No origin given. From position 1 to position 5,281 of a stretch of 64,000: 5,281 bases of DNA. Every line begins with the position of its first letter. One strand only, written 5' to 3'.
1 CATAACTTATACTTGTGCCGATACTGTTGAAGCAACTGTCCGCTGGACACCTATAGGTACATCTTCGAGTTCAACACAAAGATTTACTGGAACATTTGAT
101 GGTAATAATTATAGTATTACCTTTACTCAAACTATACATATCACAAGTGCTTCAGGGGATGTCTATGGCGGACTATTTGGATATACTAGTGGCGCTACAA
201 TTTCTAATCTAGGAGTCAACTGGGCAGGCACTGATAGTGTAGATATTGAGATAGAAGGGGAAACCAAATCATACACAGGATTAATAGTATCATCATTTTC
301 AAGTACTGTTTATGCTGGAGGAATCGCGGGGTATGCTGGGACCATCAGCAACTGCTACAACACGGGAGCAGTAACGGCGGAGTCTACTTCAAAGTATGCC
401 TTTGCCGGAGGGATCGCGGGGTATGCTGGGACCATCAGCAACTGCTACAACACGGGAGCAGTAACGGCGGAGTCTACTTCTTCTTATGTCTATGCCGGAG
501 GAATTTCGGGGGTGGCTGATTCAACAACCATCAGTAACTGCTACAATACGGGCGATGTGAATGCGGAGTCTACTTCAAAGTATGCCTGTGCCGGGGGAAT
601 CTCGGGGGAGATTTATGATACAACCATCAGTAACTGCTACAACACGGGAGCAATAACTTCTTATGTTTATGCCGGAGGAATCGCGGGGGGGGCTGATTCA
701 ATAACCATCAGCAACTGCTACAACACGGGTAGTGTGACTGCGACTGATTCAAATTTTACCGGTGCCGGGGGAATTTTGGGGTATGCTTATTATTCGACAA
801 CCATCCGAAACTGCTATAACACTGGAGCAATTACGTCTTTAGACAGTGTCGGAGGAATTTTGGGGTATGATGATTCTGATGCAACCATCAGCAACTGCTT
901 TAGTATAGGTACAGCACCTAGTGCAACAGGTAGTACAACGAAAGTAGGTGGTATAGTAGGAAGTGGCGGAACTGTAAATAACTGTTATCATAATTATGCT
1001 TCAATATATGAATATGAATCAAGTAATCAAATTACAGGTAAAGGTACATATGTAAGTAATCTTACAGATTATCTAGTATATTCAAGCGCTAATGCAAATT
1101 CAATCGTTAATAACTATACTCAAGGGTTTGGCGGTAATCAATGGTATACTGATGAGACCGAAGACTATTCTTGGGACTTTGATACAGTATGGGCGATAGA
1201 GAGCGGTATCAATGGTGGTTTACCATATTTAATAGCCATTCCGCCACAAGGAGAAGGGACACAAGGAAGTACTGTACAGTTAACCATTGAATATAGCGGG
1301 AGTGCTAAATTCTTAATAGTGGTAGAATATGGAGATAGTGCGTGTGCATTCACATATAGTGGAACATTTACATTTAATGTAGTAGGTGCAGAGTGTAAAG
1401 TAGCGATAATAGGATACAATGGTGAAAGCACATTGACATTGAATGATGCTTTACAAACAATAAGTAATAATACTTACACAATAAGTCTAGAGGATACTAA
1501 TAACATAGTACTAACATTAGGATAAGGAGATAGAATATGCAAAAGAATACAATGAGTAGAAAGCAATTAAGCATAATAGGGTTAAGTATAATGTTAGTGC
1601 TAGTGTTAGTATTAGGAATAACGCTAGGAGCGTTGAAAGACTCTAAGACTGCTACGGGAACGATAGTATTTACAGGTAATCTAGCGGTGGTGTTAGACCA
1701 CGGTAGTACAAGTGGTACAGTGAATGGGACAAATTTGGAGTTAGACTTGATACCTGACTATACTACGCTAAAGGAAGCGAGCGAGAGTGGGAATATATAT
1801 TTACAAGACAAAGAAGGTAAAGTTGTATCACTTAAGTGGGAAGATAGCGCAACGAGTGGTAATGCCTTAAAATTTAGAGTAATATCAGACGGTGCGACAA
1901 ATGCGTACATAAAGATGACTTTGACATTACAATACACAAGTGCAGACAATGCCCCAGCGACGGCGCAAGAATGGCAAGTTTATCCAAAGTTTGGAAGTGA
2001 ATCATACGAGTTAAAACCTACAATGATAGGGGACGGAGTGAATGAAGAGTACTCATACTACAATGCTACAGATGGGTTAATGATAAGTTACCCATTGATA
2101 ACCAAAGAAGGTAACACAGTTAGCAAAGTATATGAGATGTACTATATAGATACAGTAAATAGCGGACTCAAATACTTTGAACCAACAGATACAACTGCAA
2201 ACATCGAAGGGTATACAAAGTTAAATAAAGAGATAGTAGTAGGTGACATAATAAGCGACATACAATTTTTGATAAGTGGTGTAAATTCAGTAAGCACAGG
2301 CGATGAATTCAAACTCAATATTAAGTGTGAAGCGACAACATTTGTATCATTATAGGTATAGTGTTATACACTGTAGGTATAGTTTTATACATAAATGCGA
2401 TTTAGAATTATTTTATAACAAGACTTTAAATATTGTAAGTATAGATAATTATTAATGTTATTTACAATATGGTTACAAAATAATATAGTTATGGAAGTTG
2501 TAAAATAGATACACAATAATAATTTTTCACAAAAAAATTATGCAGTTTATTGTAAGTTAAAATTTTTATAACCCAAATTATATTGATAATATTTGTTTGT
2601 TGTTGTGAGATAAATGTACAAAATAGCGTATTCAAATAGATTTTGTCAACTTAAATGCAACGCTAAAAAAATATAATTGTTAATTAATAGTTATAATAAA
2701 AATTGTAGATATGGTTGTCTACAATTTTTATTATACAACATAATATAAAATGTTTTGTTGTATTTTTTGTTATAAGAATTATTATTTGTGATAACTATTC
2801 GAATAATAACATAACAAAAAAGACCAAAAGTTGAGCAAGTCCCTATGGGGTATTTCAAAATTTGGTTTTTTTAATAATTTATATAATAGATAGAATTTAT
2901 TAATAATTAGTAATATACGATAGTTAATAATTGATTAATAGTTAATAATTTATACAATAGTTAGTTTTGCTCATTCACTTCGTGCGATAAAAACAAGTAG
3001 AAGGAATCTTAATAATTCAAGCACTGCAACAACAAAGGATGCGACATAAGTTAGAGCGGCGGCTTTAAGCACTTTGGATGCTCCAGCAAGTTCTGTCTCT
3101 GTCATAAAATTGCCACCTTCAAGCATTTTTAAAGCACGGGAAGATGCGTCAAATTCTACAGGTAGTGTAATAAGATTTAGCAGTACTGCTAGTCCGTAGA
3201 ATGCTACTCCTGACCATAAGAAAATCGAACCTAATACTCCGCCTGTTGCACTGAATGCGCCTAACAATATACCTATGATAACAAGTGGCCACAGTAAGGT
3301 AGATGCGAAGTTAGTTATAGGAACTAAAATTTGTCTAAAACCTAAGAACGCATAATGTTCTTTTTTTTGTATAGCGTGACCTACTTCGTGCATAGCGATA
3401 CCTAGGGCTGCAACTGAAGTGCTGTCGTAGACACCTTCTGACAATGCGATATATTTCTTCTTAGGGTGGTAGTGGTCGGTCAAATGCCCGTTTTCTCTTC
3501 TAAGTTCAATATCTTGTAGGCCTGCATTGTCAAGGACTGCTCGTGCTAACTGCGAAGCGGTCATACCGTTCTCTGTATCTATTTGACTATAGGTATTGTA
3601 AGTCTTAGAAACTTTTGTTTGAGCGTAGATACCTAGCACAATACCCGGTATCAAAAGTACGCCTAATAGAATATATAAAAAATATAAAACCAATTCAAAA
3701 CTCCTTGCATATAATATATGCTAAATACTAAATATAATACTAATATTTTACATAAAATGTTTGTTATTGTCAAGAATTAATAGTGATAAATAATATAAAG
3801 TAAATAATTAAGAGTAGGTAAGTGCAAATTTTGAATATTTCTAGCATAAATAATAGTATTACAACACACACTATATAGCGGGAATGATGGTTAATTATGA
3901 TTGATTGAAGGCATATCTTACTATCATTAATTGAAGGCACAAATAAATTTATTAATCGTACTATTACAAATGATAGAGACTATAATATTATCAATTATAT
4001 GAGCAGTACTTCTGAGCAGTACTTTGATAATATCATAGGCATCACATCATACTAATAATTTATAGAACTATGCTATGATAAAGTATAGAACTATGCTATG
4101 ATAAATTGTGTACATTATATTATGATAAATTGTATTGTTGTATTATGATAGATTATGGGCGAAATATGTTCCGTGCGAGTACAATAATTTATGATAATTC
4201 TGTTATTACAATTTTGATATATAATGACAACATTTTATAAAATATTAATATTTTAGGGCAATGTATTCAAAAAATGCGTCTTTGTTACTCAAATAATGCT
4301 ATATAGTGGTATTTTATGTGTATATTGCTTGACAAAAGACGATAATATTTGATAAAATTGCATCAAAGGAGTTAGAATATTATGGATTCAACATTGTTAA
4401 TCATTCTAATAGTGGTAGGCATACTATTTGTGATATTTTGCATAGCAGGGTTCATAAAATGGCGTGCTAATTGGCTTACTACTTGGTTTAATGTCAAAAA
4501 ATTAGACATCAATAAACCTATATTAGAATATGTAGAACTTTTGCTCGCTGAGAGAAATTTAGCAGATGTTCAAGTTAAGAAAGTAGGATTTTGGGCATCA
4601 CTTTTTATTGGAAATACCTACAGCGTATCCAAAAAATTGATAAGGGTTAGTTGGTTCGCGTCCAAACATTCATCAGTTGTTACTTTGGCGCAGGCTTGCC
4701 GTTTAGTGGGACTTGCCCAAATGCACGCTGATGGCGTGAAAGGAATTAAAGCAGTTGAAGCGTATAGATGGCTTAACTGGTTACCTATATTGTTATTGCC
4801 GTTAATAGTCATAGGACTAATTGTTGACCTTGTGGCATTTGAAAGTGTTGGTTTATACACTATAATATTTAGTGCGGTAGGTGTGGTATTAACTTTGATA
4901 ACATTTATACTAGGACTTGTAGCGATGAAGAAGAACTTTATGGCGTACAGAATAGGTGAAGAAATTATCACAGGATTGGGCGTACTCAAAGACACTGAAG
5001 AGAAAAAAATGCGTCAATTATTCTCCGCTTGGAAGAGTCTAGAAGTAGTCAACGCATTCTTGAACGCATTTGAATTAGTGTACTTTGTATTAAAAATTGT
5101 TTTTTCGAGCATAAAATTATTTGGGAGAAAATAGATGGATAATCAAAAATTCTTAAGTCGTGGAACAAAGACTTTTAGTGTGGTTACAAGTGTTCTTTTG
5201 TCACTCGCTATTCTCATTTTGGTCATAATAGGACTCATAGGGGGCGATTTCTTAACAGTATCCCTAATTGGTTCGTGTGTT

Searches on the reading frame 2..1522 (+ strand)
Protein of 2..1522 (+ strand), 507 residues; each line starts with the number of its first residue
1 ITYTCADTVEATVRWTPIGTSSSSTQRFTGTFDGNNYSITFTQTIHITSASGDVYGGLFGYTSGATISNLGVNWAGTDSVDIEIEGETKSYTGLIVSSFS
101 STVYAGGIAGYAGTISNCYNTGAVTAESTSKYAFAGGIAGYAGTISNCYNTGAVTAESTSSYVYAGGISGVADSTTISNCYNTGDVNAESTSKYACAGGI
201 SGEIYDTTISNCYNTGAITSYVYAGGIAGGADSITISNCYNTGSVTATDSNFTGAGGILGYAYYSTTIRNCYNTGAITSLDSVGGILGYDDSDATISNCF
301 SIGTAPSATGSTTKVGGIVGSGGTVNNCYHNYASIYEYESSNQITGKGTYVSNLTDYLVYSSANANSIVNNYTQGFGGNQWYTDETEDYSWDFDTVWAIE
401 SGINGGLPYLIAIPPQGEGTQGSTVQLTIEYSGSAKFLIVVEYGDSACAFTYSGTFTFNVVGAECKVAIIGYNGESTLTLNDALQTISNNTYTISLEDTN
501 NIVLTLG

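Call 68: search_protein_families(library=pfam, proteins=[window:2-1522:+], max_evalue=0.01)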
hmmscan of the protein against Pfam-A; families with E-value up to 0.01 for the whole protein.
window:2-1522:+ (507 aa): 1 family
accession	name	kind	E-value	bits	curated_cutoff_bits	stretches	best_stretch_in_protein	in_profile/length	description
PF07581.17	Glug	-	6.5e-21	73.7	20.5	5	254-278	4-28/28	The GLUG motif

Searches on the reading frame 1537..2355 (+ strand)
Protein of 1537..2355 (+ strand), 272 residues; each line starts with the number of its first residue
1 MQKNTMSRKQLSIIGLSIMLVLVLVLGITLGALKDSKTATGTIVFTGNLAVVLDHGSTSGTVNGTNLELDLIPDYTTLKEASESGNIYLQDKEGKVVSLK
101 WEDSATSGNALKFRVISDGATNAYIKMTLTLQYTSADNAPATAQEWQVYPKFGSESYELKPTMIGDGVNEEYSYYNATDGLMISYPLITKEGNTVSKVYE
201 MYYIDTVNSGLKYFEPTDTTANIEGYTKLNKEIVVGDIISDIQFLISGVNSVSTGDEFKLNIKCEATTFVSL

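Call 55: search_protein_families(library=pfam, proteins=[window:1537-2352:+])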
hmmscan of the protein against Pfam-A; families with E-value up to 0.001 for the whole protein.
window:1537-2352:+ (272 aa): 0 families

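Call 85: find_encoding_contigs(protein=window:1537-2355:+, flank=10000, max_places=10)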
Protein window:1537-2355:+ (272 aa): 1 contig read that carries it; 1 place shown.
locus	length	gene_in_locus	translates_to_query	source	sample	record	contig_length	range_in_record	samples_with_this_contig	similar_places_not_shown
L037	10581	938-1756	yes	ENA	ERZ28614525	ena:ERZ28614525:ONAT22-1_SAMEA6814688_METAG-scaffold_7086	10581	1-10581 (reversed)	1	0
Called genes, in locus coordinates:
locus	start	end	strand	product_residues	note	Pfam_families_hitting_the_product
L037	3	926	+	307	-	?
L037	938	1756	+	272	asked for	-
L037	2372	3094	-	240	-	PF04298:Zn_peptidase_2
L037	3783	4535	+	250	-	PF04298:Zn_peptidase_2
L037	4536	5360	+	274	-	PF09851:SHOCT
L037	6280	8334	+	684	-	PF00724:Oxidored_FMN, PF12831:FAD_oxidored (faint), PF07992:Pyr_redox_2 (weak), PF07992:Pyr_redox_2, PF13450:NAD_binding_8 (weak), PF13434:Lys_Orn_oxgnase (weak), PF13738:Pyr_redox_3, PF00070:Pyr_redox, +4 more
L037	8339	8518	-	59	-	-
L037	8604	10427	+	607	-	PF00664:ABC_membrane, PF00005:ABC_tran, PF02463:SMC_N (weak)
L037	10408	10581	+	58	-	?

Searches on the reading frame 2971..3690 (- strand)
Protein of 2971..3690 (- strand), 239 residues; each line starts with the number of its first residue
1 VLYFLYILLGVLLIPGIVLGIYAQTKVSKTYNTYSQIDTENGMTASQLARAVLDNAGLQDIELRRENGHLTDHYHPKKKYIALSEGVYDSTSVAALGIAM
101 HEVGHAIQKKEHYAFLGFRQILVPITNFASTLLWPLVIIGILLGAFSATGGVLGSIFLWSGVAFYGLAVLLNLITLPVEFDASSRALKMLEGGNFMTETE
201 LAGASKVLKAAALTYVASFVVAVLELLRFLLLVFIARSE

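Call 55: search_protein_families(library=pfam, proteins=[window:2971-3690:-])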
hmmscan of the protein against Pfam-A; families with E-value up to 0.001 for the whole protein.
window:2971-3690:- (239 aa): 1 family
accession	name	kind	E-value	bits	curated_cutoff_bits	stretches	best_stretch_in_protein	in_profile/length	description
PF04298.18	Zn_peptidase_2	-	2.5e-80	269.6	27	1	11-232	3-216/218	Putative neutral zinc metallopeptidase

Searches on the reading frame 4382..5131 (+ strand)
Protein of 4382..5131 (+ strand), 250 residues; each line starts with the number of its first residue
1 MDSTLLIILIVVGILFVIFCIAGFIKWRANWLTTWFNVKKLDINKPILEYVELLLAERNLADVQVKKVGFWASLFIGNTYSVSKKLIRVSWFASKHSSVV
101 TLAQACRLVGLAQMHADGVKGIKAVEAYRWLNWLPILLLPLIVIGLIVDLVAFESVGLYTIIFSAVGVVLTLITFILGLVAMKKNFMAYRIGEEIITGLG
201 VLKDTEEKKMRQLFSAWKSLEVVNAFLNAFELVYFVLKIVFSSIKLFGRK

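Call 55: search_protein_families(library=pfam, proteins=[window:4382-5131:+])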
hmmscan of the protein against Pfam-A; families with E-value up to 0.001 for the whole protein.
window:4382-5131:+ (250 aa): 1 family
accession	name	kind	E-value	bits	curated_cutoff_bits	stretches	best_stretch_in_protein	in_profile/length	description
PF04298.18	Zn_peptidase_2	-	4.5e-09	36.6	27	1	23-237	13-215/218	Putative neutral zinc metallopeptidase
